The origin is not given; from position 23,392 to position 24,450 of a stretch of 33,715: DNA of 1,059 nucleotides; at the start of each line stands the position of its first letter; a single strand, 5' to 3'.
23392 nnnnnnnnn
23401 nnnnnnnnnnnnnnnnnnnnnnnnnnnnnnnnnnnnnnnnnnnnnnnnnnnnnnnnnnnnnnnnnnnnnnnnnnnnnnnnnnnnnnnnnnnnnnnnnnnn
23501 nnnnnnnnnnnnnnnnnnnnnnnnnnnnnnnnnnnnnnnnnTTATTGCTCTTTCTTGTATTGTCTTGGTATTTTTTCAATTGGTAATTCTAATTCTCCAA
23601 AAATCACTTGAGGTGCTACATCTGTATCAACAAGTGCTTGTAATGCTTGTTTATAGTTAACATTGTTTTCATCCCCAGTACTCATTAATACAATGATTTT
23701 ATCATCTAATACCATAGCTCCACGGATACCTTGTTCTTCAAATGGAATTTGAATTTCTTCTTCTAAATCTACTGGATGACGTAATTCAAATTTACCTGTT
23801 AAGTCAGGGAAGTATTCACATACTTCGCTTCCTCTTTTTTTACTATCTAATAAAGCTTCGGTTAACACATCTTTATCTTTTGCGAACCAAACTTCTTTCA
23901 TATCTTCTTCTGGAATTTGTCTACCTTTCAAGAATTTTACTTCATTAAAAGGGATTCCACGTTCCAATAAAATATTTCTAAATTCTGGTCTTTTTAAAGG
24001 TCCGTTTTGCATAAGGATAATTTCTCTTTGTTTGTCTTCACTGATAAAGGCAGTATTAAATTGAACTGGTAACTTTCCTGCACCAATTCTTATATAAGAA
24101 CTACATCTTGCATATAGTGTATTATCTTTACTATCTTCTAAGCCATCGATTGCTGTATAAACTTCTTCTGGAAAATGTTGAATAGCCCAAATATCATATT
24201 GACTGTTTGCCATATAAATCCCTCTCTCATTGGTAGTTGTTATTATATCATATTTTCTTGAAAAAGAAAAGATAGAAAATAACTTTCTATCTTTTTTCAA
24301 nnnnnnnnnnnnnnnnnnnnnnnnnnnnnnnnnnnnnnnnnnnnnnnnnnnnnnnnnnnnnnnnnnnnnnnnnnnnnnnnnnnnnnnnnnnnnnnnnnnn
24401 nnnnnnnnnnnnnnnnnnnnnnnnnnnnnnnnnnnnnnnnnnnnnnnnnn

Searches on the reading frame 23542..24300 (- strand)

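Call 37: search_protein_families(library=ncbifam, proteins=[window:23542-24300:-], max_evalue=0.001)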
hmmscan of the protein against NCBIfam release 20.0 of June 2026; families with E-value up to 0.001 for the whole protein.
window:23542-24300:- (252 aa): 0 families

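Call 99: search_protein_families(library=pfam, proteins=[window:23542-24300:-], max_evalue=5)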
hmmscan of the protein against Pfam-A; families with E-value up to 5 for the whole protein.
window:23542-24300:- (252 aa): 1 family
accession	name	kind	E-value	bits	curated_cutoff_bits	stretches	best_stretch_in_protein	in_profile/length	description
PF13790.11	SR1P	-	0.19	12.4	26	1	49-67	11-29/37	SR1 protein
